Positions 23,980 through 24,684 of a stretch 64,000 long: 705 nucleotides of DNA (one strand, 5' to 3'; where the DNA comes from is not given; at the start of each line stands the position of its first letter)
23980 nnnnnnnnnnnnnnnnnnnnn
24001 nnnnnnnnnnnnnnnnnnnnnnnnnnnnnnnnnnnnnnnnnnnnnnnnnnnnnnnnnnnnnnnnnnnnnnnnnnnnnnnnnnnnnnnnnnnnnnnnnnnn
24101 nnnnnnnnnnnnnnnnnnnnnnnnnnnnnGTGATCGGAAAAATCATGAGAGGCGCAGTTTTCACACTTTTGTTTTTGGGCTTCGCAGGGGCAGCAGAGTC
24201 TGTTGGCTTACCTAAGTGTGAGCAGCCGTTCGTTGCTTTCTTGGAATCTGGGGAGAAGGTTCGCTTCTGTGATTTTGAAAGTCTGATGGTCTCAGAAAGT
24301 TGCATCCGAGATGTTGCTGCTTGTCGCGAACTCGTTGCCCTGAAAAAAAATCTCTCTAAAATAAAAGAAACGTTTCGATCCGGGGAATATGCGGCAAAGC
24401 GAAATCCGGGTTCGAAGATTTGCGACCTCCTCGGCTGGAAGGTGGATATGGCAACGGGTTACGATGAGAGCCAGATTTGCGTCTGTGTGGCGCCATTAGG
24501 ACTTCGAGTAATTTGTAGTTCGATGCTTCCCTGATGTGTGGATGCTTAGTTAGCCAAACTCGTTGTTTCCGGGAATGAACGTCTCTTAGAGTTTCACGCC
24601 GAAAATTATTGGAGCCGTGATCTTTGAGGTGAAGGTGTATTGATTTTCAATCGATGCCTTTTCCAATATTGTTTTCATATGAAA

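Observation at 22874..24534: Papain-like protease gene with a 4-bp-overlapping small secreted Cys-rich ORF: candidate protease-inhibitor or chaperone pair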

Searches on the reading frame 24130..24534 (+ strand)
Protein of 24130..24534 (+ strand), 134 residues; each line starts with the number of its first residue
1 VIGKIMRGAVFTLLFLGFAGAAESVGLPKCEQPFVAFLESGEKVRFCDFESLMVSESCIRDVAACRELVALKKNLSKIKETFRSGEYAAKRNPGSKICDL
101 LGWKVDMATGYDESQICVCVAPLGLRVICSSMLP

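Call 3: search_protein_families(library=pfam, proteins=[window:24130-24534:+], max_evalue=1)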
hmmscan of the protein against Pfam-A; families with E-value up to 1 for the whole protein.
window:24130-24534:+ (134 aa): 1 family
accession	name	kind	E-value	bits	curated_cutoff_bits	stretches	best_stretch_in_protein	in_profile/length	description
PF03891.20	DUF333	-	0.11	13.2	25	1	91-124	3-35/47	Domain of unknown function (DUF333)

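Call 5: find_homologous_proteins(query=window:24130-24534:+, max_evalue=0.01)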
Query window:24130-24534:+ (134 aa): 1 proteins with E <= 0.01 among 18 candidates.
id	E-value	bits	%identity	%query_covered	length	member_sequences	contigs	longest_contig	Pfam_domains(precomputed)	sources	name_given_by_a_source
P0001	9.5e-80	283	100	96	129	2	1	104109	-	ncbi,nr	ncbi:MAG: hypothetical protein H7301_02875 [Cryobacterium sp.]|nr:hypothetical protein [Oligoflexia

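Call 23: search_protein_families(library=pfam, alignment_id=A3, max_evalue=1)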
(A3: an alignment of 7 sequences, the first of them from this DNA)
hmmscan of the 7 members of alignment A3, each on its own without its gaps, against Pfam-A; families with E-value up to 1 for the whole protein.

A. member 1, seq(134 aa): 1 family
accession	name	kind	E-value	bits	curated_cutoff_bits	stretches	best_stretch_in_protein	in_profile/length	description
PF03891.20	DUF333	-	0.11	13.2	25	1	91-124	3-35/47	Domain of unknown function (DUF333)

B. families by the number of members that match (of 7 scanned): 4 families
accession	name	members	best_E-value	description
PF03891.20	DUF333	4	2.1e-05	Domain of unknown function (DUF333)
PF09153.16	MGMT_N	1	0.023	Methylated DNA-protein cysteine methyltransferase, N-terminal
PF00224.27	PK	1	0.18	Pyruvate kinase, barrel domain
PF04767.17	Pox_F17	1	0.64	DNA-binding 11 kDa phosphoprotein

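Call 24: search_solved_structures(query=A3, max_evalue=10, show_alignments=2)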
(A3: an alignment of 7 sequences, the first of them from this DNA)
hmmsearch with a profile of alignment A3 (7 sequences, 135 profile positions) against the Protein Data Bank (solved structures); distinct sequences matched with E-value up to 10: 2.
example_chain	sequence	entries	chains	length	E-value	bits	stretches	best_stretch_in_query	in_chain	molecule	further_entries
6xj1_A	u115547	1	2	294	0.27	14.6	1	52-81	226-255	Cell division control protein 15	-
5c1f_A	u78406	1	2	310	4.7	10.6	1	26-77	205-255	Septation protein imp2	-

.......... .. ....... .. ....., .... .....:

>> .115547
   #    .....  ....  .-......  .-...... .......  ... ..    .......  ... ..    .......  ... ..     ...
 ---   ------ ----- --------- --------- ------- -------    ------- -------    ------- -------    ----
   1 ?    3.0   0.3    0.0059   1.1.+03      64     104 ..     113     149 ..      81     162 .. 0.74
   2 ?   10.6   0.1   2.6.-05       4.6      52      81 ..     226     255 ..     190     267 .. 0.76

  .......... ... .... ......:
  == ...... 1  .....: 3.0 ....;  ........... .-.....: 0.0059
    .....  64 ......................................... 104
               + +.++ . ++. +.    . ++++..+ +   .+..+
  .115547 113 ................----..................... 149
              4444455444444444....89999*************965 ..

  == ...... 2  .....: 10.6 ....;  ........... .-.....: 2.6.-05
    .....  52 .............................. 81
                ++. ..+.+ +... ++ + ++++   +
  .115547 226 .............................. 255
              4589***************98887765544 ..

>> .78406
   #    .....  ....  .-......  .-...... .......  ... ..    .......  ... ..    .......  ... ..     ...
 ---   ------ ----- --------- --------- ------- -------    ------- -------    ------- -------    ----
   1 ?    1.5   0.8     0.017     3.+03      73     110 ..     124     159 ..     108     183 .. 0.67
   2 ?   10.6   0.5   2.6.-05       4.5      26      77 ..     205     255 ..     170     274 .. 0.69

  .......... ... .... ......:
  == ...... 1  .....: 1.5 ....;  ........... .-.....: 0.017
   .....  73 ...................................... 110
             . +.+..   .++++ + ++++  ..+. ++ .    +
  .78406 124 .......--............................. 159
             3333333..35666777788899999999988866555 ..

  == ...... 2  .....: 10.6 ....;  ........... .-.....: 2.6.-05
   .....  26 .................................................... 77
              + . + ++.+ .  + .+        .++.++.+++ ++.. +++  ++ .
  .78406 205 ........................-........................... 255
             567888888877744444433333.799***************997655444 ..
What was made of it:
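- On Staphostatin-type inhibitor (MEROPS I57/I58): No hit by sequence against PDB (call 24).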

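Call 46: predict_structure(alignment_id=A5)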
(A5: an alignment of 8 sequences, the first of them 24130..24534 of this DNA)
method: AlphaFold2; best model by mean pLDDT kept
length: 134 residues; sequences in the alignment: 8
mean_pLDDT: 80.8   pTM: 0.68
mean pLDDT of the five models: 80.8, 79.5, 79.1, 78.9, 78.1
residues with pLDDT >= 90: 63; 70-90: 35; 50-70: 28; < 50: 8
segments of 3 or more residues with pLDDT < 50: none
pLDDT, mean of each block of 10 residues (from residue 1): 49 53 57 93 94 90 87 89 69 84 95 94 94 88
secondary structure, 60 per line:
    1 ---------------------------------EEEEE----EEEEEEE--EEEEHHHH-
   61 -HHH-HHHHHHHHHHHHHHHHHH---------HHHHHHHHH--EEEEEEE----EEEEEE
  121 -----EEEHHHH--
elements in order: E34-38 E43-49 E52-55 H56-59 H66-83 H93-101 E104-110 E115-120 E126-128 H129-132
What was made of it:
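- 24130..24534 (+): Gene for the exported, Cys-rich partner protein, 134 aa (mature about 110 aa, 8 Cys). Model pLDDT about 90 for the mature part (call 46).
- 24130..24195 (+): Signal peptide of the partner (about residues 1-22; A-G-A|A, no lipobox). Low pLDDT N-terminus (call 46).
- On Staphostatin-type inhibitor (MEROPS I57/I58): The model has 2 helices and 6 short strands (call 46).
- On Chagasin / ICP (MEROPS I42): The NPGS motif here caps a helix (call 46).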

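Call 57: fold_search(model_id=the predicted structure, library=pdb)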
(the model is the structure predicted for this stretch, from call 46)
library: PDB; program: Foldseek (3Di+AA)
matches with E <= 10: 124; with E <= 0.001: 0
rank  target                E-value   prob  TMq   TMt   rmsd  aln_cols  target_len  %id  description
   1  8qyn_O                6.3e-01  0.20  0.29  0.22   9.7       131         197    7  Human 20S proteasome assembly intermediate structure 5 (released 2024-02-21)
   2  9rlz_M                6.7e-01  0.15  0.27  0.24   7.4       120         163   12  15S proteasome precursor complex (released 2026-03-18)
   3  6rgq_M                7.5e-01  0.20  0.30  0.22   9.2       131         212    6  Human 20S Proteasome (released 2019-09-04)
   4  8qyo_L                1.0e+00  0.16  0.30  0.22   9.3       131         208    6  Human proteasome 20S core particle (released 2024-02-21)
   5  8yix_L                1.0e+00  0.15  0.29  0.22   7.3       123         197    8  Cryo-EM structure of human proteasome assembly intermediate half-proteasome (released 2025-01-15)
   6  8g6e_M                1.1e+00  0.12  0.26  0.19   8.8       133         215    8  Structure of the Plasmodium falciparum 20S proteasome complexed with inhibitor TDI-8304 (released 2023-12-20)
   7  9f9t_M                1.2e+00  0.16  0.30  0.22   7.6       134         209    8  CryoEM structure of native Trypanosoma cruzi apo proteasome 20S subunit (released 2024-12-25)
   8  7teo_E                1.3e+00  0.09  0.26  0.20   8.3       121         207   12  Cryo-EM structure of the 20S Alpha 3 Deletion proteasome core particle in complex with FUB1 (released 2022-08-10)
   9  7dr6_J                1.5e+00  0.14  0.31  0.22   7.2       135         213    9  PA28alpha-beta in complex with immunoproteasome (released 2021-01-20)
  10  8ysx_S                1.6e+00  0.12  0.28  0.20   8.4       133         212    8  canine immunoproteasome 20S subunit in complex with compound 2 (released 2024-07-31)
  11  9f9p_M                1.7e+00  0.13  0.30  0.22   7.2       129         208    9  CryoEM structure of recombinant Trypanosoma cruzi apo proteasome 20S subunit (released 2024-12-25)
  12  6tu3_M                1.7e+00  0.12  0.29  0.21   9.6       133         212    6  Rat 20S proteasome (released 2020-05-13)
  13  8ypk_S                1.8e+00  0.12  0.30  0.21   7.7       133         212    8  mouse proteasome 20S subunit in complex with compound 1 (released 2024-07-31)
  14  8g6f_M                1.8e+00  0.09  0.27  0.19   8.6       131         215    8  Structure of the Plasmodium falciparum 20S proteasome beta-6 A117D mutant complexed with inhibitor WLW-vs (released 2023-12-20)
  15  5l5b_L                2.0e+00  0.11  0.30  0.21   7.5       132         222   11  Yeast 20S proteasome with human beta5i (1-138) and human beta6 (97-111; 118-133) (released 2016-11-09)
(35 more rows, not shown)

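Call 58: search_protein_families(library=ncbifam, proteins=[window:24130-24534:+], max_evalue=1)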
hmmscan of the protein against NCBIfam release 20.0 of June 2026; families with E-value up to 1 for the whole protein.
window:24130-24534:+ (134 aa): 2 families
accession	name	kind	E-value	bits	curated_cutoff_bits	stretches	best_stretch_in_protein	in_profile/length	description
NF005807.0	PRK07667.1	equivalog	0.19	11.3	221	1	46-86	135-175/193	kinase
NF011435.0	PRK14866.1-1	equivalog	0.22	10.4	622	1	53-120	265-334/441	hypothetical protein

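Call 73: search_protein_families(library=pfam, alignment_id=A6, max_evalue=1)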
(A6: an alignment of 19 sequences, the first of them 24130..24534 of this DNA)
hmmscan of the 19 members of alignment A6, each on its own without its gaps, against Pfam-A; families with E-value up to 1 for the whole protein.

A. member 1, window:24130-24534:+ (134 aa): 1 family
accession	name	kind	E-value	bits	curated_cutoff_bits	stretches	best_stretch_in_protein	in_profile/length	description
PF03891.20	DUF333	-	0.11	13.2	25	1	91-124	3-35/47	Domain of unknown function (DUF333)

B. families by the number of members that match (of 19 scanned): 9 families
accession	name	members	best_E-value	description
PF03891.20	DUF333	11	2.1e-05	Domain of unknown function (DUF333)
PF09153.16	MGMT_N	1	0.023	Methylated DNA-protein cysteine methyltransferase, N-terminal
PF11912.13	CfaA_B_C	1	0.026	Counting factor-associated protein A/B/C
PF19662.4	DUF6165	1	0.026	Family of unknown function (DUF6165)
PF24486.1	DUF7583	1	0.042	Domain of unknown function (DUF7583)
PF12604.14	gp37_C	1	0.092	Tail fibre protein gp37 C terminal domain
PF00224.27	PK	1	0.18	Pyruvate kinase, barrel domain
PF13682.11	CZB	1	0.21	Chemoreceptor zinc-binding domain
PF04767.17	Pox_F17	1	0.64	DNA-binding 11 kDa phosphoprotein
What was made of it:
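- On DUF333 (PF03891): 11 of 19 relatives match at E up to 1, best 2.1e-5 (call 73).
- Closest known: DUF333. Same: It is the only family that recurs among them (call 73).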
